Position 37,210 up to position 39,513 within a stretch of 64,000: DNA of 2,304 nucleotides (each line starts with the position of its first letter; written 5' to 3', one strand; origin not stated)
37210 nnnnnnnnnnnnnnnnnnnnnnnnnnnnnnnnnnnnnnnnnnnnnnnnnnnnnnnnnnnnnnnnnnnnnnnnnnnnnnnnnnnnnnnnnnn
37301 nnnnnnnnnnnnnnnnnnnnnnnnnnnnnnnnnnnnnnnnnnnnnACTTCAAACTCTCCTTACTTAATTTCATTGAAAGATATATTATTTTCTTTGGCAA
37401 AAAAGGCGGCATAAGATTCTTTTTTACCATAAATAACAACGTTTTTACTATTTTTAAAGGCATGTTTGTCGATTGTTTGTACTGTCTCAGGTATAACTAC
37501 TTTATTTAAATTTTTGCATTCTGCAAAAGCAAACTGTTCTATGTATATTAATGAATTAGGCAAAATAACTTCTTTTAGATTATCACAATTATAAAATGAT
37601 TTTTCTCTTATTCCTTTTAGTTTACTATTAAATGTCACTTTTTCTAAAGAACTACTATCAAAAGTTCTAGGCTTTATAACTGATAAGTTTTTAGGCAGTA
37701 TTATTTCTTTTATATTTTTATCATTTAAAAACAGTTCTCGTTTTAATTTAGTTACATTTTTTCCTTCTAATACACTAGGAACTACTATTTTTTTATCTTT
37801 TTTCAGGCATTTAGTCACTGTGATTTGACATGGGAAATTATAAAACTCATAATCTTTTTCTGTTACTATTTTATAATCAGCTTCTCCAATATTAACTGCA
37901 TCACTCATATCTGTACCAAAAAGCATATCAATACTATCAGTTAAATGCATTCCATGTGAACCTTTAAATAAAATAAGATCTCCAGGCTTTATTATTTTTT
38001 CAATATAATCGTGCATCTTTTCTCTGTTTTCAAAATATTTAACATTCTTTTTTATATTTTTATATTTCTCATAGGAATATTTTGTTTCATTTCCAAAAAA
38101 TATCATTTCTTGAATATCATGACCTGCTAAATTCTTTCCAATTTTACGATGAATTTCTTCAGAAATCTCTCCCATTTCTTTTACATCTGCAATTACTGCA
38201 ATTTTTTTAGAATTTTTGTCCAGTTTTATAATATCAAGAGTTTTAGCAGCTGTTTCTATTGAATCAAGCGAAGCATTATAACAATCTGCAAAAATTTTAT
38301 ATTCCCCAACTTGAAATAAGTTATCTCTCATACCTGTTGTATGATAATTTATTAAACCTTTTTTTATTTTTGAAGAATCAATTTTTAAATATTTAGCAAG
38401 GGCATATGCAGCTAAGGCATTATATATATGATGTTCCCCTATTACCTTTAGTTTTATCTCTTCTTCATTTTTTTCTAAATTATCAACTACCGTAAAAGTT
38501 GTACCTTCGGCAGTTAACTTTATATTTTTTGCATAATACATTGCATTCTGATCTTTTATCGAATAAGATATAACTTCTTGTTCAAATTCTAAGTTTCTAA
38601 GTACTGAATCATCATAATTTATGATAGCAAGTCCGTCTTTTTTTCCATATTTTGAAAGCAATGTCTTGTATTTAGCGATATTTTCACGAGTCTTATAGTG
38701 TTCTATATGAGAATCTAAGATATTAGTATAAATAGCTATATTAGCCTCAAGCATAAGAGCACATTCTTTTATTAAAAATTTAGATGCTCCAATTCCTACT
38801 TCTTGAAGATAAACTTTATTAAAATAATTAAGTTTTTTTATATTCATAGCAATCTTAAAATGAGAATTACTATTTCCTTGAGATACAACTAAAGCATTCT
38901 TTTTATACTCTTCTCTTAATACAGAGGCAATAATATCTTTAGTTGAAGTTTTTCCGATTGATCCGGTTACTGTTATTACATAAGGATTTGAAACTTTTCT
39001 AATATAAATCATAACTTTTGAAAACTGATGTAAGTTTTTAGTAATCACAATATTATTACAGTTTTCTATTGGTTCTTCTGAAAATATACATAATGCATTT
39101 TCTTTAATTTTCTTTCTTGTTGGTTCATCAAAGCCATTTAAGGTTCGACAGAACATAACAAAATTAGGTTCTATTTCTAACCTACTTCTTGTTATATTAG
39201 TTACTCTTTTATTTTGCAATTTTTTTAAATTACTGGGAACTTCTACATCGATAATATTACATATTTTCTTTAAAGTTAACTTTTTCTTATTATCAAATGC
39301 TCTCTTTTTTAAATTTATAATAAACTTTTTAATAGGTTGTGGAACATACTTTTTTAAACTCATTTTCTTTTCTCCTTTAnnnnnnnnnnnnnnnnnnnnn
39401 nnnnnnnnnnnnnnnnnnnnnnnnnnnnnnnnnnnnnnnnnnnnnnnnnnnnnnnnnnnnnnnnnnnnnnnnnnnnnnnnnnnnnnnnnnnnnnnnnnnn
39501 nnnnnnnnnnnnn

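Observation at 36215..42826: Four ATP-grasp modules plus a MurF-like ligase inside a TagGH-type glycopolymer locus: candidate ribosome-independent peptide/amino-acid decoration system for a wall polymer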

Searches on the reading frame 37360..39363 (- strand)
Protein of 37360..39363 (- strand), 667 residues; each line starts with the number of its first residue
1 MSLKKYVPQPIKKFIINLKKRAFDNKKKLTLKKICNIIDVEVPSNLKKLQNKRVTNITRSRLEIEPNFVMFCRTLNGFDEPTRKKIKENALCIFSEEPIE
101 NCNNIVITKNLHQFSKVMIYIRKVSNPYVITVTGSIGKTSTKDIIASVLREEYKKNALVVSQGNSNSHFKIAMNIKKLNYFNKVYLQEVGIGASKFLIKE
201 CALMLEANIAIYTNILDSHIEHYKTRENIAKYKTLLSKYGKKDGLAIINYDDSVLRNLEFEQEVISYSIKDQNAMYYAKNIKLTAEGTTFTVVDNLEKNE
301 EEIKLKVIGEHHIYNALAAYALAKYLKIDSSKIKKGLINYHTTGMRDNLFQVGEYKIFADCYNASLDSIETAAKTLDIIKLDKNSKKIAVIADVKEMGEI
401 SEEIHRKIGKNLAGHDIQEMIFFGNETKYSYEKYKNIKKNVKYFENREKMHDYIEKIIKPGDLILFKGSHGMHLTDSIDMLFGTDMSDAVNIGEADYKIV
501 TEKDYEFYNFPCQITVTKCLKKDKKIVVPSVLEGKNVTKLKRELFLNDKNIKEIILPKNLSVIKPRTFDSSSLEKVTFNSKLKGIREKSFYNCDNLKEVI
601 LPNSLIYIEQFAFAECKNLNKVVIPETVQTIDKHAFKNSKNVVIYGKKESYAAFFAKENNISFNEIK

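Call 4: search_protein_families(library=pfam, proteins=[window:37360-39363:-], max_evalue=0.01)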
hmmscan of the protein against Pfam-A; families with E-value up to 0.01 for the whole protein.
window:37360-39363:- (667 aa): 5 families
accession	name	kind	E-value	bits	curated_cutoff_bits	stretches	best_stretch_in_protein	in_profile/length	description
PF08245.18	Mur_ligase_M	-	1.3e-33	117.1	24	1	132-323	1-200/200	Mur ligase middle domain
PF13306.12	LRR_5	-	1.8e-26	93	27.7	1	535-642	20-126/127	BspA type Leucine rich repeat region (6 copies)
PF02875.26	Mur_ligase_C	-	2.6e-14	54.6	28.4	1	353-470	10-127/127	Mur ligase, glutamate ligase domain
PF13855.12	LRR_8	-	0.00067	19.8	27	0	577-620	9-52/61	Leucine rich repeat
PF21757.2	DUF6870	-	0.0025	18.2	24.4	0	100-134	15-49/71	Family of unknown function (DUF6870)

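Call 5: search_protein_families(library=ncbifam, proteins=[window:37360-39363:-], max_evalue=0.01)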
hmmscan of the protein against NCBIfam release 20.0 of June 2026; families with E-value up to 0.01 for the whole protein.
window:37360-39363:- (667 aa): 21 families
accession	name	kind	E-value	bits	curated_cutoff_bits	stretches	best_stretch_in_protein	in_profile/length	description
TIGR01143.1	murF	subfamily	5.3e-64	216.7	288.6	1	98-480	45-417/418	UDP-N-acetylmuramoyl-tripeptide--D-alanyl-D-alanine ligase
NF008896.0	PRK11929.1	equivalog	6e-60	203.1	1023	1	99-482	576-957/965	bifunctional UDP-N-acetylmuramoyl-L-alanyl-D-glutamate--2,6-diaminopimelate ligase MurE/UDP-N-acetylmuramoyl-tripeptide--D-alanyl-D-alanine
NF008041.0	PRK10773.1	equivalog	1e-38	133.3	551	1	29-478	4-444/453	UDP-N-acetylmuramoyl-tripeptide--D-alanyl-D-alanine ligase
NF010693.0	PRK14093.1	equivalog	1.5e-30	106.3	544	1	105-475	86-458/479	UDP-N-acetylmuramoylalanyl-D-glutamyl-2,6-diaminopimelate--D-alanyl-D-alanine ligase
NF008897.0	PRK11930.1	equivalog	1.5e-30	105.9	804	1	96-474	76-446/822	bifunctional UDP-N-acetylmuramoyl-tripeptide:D-alanyl-D-alanine ligase/alanine racemase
NF001126.0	PRK00139.1-4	equivalog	8.5e-27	93.8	373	1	44-379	13-365/486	UDP-N-acetylmuramoyl-L-alanyl-D-glutamate--2,6-diaminopimelate ligase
TIGR01082.1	murC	equivalog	3.3e-26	92.4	335.1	1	127-469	100-438/449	UDP-N-acetylmuramate--L-alanine ligase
TIGR01085.1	murE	subfamily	3.3e-19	69.1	257.3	1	52-380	2-354/472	UDP-N-acetylmuramyl-tripeptide synthetase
NF001124.0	PRK00139.1-2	equivalog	2.5e-15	56.2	476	1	50-379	24-374/500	UDP-N-acetylmuramoyl-L-alanyl-D-glutamate--2,6-diaminopimelate ligase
TIGR01087.1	murD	equivalog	1.5e-14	54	211.95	1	121-466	98-415/441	UDP-N-acetylmuramoyl-L-alanine--D-glutamate ligase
NF033197.0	F430_CfbE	equivalog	5e-13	48.8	250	1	126-456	98-416/430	coenzyme F430 synthase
TIGR02068.2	cya_phycin_syn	equivalog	6.5e-13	47.6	850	1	206-415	564-784/862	cyanophycin synthetase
NF001123.0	PRK00139.1-1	equivalog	1.6e-11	43.6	586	1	105-374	83-368/493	UDP-N-acetylmuramoyl-L-alanyl-D-glutamate--2,6-diaminopimelate ligase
NF010623.0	PRK14016.1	subfamily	1.9e-10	39.6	877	1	129-427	482-797/871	cyanophycin synthetase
TIGR01081.1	mpl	equivalog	2.4e-10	40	388.7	1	101-466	75-430/448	UDP-N-acetylmuramate:L-alanyl-gamma-D-glutamyl-meso-diaminopimelate ligase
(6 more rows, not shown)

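Call 12: find_homologous_proteins(query=window:37360-39363:-, max_evalue=1e-10)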
Query window:37360-39363:- (667 aa): 358 proteins with E <= 1e-10 among 8000 candidates; the best 120 are listed.
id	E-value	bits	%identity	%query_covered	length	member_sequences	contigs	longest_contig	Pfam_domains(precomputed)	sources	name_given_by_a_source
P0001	0.0e+0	1416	97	100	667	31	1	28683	PF13306.13,PF02875.27,PF08245.19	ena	-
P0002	0.0e+0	1244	85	100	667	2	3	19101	PF13306.13,PF02875.27,PF08245.19,PF13855.13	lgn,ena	-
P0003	0.0e+0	1234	85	100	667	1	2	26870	PF13306.13,PF02875.27,PF08245.19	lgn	-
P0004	0.0e+0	1036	72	96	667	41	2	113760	PF13306.13,PF02875.27,PF08245.19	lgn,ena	-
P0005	1.8e-285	967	69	97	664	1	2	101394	PF13306.13,PF02875.27,PF08245.19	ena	-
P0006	1.5e-244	831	57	99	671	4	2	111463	PF13306.13,PF02875.27,PF08245.19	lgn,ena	-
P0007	2.3e-243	828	57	100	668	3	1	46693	PF13306.13,PF02875.27,PF08245.19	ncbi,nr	ncbi:MAG: Mur ligase family protein [bacterium]|nr:Mur ligase family protein [bacterium]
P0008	4.1e-243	827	56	100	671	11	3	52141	PF13306.13,PF02875.27,PF08245.19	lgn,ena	-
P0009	4.7e-237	807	55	100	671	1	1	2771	PF13306.13,PF02875.27,PF08245.19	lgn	-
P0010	3.9e-235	800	55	100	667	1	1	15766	PF13306.13,PF02875.27,PF08245.19,PF13855.13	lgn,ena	-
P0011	5.7e-222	757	54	97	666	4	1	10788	PF13306.13,PF02875.27,PF08245.19,PF13855.13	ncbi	ncbi:MAG: Mur ligase family protein [Bacilli bacterium]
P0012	6.3e-222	757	55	97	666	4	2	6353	PF13306.13,PF02875.27,PF08245.19,PF13855.13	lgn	-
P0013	1.4e-221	756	54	96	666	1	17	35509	PF13306.13,PF02875.27,PF08245.19,PF13855.13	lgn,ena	-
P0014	1.7e-190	653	49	100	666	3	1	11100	PF13306.13,PF02875.27,PF08245.19,PF13855.13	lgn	-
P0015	5.8e-183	628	47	99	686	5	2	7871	PF13306.13,PF02875.27,PF08245.19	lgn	-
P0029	8.8e-157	542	45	96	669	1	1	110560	PF13306.13,PF02875.27,PF08245.19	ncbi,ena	-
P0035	1.4e-114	402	37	93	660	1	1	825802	PF13306.13,PF02875.27,PF08245.19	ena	-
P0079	6.2e-76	275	32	81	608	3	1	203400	PF13306.13,PF02875.27,PF08245.19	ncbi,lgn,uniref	ncbi:Mur ligase family protein [Selenomonas sp. KH1T6]|uniref:Mur ligase family protein n=1 Tax=Sele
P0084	8.2e-72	261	28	92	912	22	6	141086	PF13306.13,PF02875.27,PF08245.19,PF13855.13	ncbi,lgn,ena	-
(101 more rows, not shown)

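Call 14: find_encoding_contigs(protein=P0035, flank=10000, max_places=2)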
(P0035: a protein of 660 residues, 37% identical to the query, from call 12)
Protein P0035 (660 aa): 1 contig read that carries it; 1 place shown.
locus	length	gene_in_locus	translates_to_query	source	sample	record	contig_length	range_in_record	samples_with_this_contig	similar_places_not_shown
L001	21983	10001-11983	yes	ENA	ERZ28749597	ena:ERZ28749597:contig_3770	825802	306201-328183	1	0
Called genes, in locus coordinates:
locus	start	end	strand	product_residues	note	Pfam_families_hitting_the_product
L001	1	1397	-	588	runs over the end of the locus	PF00664:ABC_membrane, PF00005:ABC_tran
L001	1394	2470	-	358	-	PF01757:Acyl_transf_3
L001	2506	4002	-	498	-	PF00370:FGGY_N, PF02782:FGGY_C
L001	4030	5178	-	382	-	PF04055:Radical_SAM, PF06969:HemN_C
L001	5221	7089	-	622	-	PF00009:GTP_EFTU, PF03144:GTP_EFTU_D2, PF14492:EFG_III (weak), PF00679:EFG_C, PF06421:LepA_C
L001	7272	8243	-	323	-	PF07454:SpoIIP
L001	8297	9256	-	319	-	PF03418:Peptidase_A25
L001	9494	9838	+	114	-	PF01649:Ribosomal_S20p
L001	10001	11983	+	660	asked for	PF08245:Mur_ligase_M, PF02875:Mur_ligase_C, PF13306:LRR_5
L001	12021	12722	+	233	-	PF01048:PNP_UDP_1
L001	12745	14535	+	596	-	PF17297:PEPCK_N, PF00821:PEPCK_GTP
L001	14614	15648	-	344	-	PF03956:Lys_export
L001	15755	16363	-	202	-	PF12724:Flavodoxin_5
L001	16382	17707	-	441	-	PF13173:AAA_14, PF13635:DUF4143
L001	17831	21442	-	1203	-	PF02811:PHP, PF07733:DNA_pol3_alpha, PF17657:DNA_pol3_finger, PF14579:HHH_6, PF01336:tRNA_anti-codon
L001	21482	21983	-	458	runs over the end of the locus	PF13243:SQHop_cyclase_C (weak)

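Call 15: find_encoding_contigs(protein=P0079, flank=10000, max_places=2)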
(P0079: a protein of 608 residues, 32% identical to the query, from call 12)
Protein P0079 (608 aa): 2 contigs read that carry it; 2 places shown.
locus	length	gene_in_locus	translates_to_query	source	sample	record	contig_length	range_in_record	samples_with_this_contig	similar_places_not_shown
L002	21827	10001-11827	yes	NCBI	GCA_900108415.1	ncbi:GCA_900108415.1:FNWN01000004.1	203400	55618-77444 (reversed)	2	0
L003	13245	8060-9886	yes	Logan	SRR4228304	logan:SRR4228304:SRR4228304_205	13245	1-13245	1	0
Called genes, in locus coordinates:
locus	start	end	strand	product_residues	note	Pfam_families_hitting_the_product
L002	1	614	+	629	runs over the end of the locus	PF00501:AMP-binding, PF13193:AMP-binding_C (weak)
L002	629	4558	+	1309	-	PF02222:ATP-grasp (faint), PF02655:ATP-grasp_3 (faint), PF07478:Dala_Dala_lig_C (faint), PF15632:ATPgrasp_Ter (faint), PF14397:ATPgrasp_ST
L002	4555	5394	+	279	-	PF03417:AAT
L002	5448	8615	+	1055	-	PF14397:ATPgrasp_ST, PF09587:PGA_cap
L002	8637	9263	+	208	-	PF25084:LbH_EIF2B (faint), PF25087:GMPPB_C (faint), PF00132:Hexapep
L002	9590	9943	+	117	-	-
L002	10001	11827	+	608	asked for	PF08245:Mur_ligase_M, PF02875:Mur_ligase_C, PF13306:LRR_5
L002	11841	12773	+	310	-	PF01820:Dala_Dala_lig_N, PF01071:GARS_A (faint), PF02655:ATP-grasp_3, PF08443:RimK, PF02222:ATP-grasp, PF02786:CPSase_L_D2, PF07478:Dala_Dala_lig_C, PF13535:ATP-grasp_4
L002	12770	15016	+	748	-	PF08245:Mur_ligase_M, PF02875:Mur_ligase_C, PF02113:Peptidase_S13 (faint), PF00768:Peptidase_S11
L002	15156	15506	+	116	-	PF01381:HTH_3 (faint)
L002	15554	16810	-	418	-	PF13173:AAA_14, PF13635:DUF4143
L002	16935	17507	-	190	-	PF02417:Chromate_transp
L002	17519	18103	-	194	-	PF02417:Chromate_transp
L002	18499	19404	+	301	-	PF04055:Radical_SAM (weak)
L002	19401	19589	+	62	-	PF12797:Fer4_2 (weak), PF12838:Fer4_7 (faint), PF00037:Fer4, PF12837:Fer4_6 (weak), PF13459:Fer4_15, PF13370:Fer4_13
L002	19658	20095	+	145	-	-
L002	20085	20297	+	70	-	-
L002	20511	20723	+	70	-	PF02416:TatA_B_E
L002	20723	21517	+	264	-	PF00902:TatC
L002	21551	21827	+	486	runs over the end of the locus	PF20695:UbiD_N, PF01977:UbiD, PF20696:UbiD_C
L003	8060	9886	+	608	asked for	PF08245:Mur_ligase_M, PF02875:Mur_ligase_C, PF13306:LRR_5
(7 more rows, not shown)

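Call 16: find_encoding_contigs(protein=P0029, flank=10000, max_places=1)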
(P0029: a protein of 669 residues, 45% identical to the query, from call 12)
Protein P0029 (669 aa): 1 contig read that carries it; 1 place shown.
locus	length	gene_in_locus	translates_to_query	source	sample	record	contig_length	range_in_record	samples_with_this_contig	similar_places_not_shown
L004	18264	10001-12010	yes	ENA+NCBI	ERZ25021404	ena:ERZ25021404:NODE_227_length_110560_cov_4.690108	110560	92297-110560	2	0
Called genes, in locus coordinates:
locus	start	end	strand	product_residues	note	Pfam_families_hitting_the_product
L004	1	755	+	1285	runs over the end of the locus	-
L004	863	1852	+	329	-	PF07454:SpoIIP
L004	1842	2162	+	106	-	-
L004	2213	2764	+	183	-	PF01725:Ham1p_like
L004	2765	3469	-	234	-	PF02535:Zip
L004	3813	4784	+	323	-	PF13180:PDZ_2, PF05580:Peptidase_S55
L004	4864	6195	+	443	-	PF00933:Glyco_hydro_3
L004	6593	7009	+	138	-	PF01467:CTP_transf_like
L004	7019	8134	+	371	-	PF04464:Glyphos_transf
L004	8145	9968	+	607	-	-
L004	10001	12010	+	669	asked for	PF08245:Mur_ligase_M, PF02875:Mur_ligase_C, PF13306:LRR_5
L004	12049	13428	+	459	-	PF09587:PGA_cap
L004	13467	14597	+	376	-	PF14397:ATPgrasp_ST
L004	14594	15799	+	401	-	PF09587:PGA_cap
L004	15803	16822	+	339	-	PF14397:ATPgrasp_ST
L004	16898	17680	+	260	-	PF01061:ABC2_membrane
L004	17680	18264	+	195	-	?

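Call 17: find_encoding_contigs(protein=P0084, flank=10000, max_places=1)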
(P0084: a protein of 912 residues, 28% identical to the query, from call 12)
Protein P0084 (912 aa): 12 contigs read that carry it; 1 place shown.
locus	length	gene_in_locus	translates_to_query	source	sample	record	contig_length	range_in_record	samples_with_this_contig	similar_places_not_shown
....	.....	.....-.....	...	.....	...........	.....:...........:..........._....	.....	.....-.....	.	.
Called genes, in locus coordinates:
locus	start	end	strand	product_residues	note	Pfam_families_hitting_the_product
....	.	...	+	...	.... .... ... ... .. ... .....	-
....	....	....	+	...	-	-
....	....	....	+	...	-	-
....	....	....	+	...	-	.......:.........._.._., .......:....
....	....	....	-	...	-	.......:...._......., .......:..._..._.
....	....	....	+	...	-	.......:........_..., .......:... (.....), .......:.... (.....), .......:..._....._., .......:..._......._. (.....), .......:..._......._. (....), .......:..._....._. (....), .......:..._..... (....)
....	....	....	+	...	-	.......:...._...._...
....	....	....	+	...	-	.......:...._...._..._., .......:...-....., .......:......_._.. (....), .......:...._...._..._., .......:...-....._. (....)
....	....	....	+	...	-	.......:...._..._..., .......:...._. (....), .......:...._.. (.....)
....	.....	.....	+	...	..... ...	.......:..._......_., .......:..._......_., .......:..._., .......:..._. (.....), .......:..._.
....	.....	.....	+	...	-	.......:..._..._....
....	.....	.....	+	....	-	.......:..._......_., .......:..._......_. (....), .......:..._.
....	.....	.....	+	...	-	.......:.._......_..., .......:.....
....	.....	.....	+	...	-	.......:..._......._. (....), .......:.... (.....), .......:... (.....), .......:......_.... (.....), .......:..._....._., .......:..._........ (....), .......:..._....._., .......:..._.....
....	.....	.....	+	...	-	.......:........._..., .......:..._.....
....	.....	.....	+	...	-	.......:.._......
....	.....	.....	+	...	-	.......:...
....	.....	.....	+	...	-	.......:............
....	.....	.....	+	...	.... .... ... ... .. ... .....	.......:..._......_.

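Call 18: find_encoding_contigs(protein=P0007, flank=10000, max_places=1)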
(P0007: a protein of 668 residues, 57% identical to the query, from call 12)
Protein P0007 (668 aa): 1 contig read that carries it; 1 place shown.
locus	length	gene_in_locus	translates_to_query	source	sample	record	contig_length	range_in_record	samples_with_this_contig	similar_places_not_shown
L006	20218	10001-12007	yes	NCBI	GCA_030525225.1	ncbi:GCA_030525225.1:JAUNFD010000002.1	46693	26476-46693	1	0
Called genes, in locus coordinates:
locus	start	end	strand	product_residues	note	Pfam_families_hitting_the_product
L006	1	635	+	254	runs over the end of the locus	PF00106:adh_short, PF08659:KR (weak), PF13561:adh_short_C2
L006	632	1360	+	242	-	PF01416:PseudoU_synth_1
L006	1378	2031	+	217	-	-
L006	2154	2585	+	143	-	PF00572:Ribosomal_L13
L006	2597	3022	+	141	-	PF00380:Ribosomal_S9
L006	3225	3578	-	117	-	-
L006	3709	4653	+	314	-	PF07751:Abi_2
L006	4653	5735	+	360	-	PF00089:Trypsin, PF13365:Trypsin_2, PF00595:PDZ (faint), PF13180:PDZ_2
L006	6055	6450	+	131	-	PF09997:DUF2238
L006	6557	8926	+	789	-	PF14397:ATPgrasp_ST, PF14398:ATPgrasp_YheCD (weak)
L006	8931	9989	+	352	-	PF14397:ATPgrasp_ST, PF14398:ATPgrasp_YheCD (weak)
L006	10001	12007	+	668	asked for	PF08245:Mur_ligase_M, PF02875:Mur_ligase_C, PF13306:LRR_5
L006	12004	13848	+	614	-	-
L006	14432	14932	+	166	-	PF00293:NUDIX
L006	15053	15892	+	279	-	PF00293:NUDIX, PF19368:WHD_AraR (weak), PF21906:WHD_NrtR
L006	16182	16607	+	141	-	-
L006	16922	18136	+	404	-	PF01520:Amidase_3, PF23462:LysM3_NFP (faint), PF23577:LysM_RLK (faint), PF01476:LysM, PF22310:NMB0315_dom_I (faint), PF23446:LysM1_NFP_LYK (faint), PF23473:LysM3_LYK4_5, PF01476:LysM, +1 more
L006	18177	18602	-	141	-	PF07486:Hydrolase_2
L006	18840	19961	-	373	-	PF01966:HD, PF13286:HD_assoc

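Call 25: find_related_loci(query=A1, collection=genome_contigs, flank=10000)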
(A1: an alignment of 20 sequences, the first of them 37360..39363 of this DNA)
Query A1 (667 aa) in genome_contigs; peptide patterns used: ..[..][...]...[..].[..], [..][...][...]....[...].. (x = any residue, [..] = any of these).
600 stretches matched a pattern (row limit reached: there are more); 583 encode a relative of the query (tblastn E <= 1e-3); the best 80 are kept; 80 distinct loci.
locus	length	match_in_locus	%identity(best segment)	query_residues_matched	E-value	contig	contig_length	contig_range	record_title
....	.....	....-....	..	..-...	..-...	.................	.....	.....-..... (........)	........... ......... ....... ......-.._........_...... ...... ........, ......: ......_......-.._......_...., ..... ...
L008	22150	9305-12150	31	29-481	2e-52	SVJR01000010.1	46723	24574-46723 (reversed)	MAG: Oscillospiraceae bacterium isolate SIG440 NODE_17531_length_46723_cov_1.899391, whole genome shotgun sequence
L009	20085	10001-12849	31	64-496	4e-52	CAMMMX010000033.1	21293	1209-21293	MAG: uncultured Clostridia bacterium isolate ERR4968711_bin.38_MetaWRAP_v1.1_MAG genome assembly, contig: NODE_2653_leng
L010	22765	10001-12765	30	48-482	7e-52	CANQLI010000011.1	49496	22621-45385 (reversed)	MAG: uncultured Clostridia bacterium isolate Lapin-015__bin50 genome assembly, contig: Lapin-015__NODE_531_length_49496_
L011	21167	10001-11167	32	88-481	9e-50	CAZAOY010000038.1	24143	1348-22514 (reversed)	MAG TPA_asm: uncultured Oscillospiraceae bacterium isolate SRP242652_co1_187 genome assembly, contig: NODE_1802_length_2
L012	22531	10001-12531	29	87-480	2e-49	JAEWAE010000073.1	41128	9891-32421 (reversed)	MAG: Bacillota bacterium isolate OH_PBB_199 k127_32461, whole genome shotgun sequence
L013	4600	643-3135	31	120-482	9e-48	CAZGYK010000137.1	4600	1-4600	MAG TPA_asm: uncultured Oscillospiraceae bacterium isolate SRP294416_co3_746 genome assembly, contig: NODE_48547_length_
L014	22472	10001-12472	30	28-472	1e-47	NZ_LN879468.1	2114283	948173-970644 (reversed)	Clostridium massiliamazoniense strain ND2, whole genome shotgun sequence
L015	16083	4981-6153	28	91-473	2e-47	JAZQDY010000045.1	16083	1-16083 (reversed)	MAG: Eubacteriales bacterium isolate T1900044635_TS20190101.MAGScoT_cleanbin_000080 SGB_1135_k141_989846, whole genome s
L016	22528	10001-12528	30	86-482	1e-46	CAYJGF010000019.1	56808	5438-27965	MAG TPA_asm: uncultured Oscillospiraceae bacterium isolate ERP123703_co1_364 genome assembly, contig: NODE_495_length_56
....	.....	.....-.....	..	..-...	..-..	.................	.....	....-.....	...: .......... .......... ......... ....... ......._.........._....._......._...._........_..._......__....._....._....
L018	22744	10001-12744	30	45-478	3e-46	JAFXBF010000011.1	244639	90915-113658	MAG: Clostridia bacterium isolate RGIG6257 Sheep_Rectum-2__c252, whole genome shotgun sequence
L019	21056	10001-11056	33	120-479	6e-46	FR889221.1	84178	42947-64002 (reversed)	Butyrivibrio sp. CAG:318 genomic scaffold, scf21, whole genome shotgun sequence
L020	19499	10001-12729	33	51-482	9e-46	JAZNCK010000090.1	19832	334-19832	MAG: Acutalibacteraceae bacterium isolate T1900044732_TS20190198.MAGScoT_cleanbin_000061 SGB_2016_k141_2499472, whole ge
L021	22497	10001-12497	30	83-483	3e-45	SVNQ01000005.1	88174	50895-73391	MAG: Ruminococcus sp. isolate SIG543 NODE_6424_length_88174_cov_1.881279, whole genome shotgun sequence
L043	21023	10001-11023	33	129-481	3e-42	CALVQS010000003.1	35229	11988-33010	MAG: uncultured Bacilli bacterium isolate BRZ_V__bin2 genome assembly, contig: BRZ_V__NODE_1038_length_35229_cov_6.93858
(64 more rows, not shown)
